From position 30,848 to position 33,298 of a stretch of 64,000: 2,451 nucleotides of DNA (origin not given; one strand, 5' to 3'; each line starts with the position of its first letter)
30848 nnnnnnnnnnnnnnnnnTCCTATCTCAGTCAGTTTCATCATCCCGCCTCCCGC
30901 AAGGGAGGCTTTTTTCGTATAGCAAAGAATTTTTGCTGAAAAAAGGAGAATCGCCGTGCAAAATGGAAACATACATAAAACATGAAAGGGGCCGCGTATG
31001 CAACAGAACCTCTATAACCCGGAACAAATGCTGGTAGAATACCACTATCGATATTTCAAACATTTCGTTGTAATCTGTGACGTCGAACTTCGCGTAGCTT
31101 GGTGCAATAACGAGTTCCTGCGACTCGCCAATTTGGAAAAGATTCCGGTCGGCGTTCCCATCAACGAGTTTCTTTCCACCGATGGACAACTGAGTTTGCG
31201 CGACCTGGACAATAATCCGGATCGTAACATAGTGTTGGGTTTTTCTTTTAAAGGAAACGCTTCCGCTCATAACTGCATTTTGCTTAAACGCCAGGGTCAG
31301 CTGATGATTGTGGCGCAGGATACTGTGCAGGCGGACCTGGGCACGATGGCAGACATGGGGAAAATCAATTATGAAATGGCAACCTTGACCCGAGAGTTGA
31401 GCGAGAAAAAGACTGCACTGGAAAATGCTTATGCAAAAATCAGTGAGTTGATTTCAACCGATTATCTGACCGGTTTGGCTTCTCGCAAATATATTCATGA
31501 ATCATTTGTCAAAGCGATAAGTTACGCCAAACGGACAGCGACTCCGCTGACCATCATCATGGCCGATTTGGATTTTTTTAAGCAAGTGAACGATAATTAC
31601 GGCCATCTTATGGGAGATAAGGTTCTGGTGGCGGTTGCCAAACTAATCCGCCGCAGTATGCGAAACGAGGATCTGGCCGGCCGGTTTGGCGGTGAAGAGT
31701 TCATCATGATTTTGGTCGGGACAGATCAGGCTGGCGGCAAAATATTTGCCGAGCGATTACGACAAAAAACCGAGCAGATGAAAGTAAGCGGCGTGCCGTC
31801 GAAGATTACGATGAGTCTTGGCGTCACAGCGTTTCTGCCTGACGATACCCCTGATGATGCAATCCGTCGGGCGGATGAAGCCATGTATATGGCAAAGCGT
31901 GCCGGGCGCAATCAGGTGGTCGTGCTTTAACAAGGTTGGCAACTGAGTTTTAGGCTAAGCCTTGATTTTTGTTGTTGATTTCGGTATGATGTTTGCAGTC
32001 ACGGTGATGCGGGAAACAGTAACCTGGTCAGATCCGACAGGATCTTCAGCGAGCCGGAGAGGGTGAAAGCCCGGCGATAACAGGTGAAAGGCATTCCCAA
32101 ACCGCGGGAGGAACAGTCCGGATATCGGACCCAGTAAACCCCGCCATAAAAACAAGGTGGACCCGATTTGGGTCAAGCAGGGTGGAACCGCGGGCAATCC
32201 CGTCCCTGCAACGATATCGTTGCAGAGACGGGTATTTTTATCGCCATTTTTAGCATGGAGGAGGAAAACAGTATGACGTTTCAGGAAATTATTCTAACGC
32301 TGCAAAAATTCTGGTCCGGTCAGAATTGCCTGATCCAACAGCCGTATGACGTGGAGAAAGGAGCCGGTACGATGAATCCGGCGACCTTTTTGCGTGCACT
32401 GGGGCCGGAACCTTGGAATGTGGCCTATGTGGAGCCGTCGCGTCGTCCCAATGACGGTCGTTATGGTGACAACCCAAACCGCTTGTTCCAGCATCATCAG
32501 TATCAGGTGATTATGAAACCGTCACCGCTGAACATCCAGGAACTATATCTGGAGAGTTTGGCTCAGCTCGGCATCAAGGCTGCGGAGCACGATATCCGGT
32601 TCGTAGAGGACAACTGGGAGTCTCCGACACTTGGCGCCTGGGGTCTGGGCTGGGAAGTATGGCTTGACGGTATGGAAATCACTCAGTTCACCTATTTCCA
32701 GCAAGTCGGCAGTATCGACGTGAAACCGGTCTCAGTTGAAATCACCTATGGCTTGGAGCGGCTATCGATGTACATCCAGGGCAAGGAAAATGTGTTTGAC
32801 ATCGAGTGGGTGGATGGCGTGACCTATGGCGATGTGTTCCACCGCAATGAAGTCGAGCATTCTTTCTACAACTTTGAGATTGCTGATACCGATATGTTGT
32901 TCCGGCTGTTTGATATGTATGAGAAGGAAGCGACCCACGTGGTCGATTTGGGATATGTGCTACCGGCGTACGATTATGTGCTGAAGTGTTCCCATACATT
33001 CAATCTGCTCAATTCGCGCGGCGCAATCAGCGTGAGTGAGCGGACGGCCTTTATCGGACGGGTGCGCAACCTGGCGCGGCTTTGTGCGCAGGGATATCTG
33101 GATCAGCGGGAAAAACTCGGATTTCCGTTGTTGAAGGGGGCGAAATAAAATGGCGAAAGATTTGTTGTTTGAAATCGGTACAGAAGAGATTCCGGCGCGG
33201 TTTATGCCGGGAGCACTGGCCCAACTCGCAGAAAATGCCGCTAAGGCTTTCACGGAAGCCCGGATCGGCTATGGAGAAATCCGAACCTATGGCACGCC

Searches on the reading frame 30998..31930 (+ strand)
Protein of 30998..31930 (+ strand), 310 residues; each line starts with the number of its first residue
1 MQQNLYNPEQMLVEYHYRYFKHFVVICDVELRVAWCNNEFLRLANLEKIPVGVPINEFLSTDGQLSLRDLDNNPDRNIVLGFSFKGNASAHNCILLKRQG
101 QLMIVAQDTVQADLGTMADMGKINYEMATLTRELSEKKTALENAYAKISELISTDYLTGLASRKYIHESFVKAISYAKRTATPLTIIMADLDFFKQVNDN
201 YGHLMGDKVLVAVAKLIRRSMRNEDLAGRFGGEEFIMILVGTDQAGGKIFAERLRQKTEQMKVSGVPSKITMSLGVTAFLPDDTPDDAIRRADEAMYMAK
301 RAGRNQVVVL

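Call 52: search_protein_families(library=pfam, proteins=[window:30998-31930:+], max_evalue=0.00001)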
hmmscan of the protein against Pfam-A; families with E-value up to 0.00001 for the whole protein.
window:30998-31930:+ (310 aa): 1 family
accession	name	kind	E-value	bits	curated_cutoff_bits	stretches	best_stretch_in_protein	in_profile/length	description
PF00990.26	GGDEF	-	1.5e-43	148.8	23.8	1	154-306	3-161/161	Diguanylate cyclase, GGDEF domain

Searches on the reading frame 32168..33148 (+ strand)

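Call 52: search_protein_families(library=pfam, proteins=[window:32168-33148:+], max_evalue=0.00001)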
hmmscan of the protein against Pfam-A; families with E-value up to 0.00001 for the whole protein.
window:32168-33148:+ (326 aa): 1 family
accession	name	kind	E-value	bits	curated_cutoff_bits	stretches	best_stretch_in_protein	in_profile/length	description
PF02091.20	tRNA-synt_2e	-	3.4e-151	502.6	27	1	38-315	1-278/278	Glycyl-tRNA synthetase alpha subunit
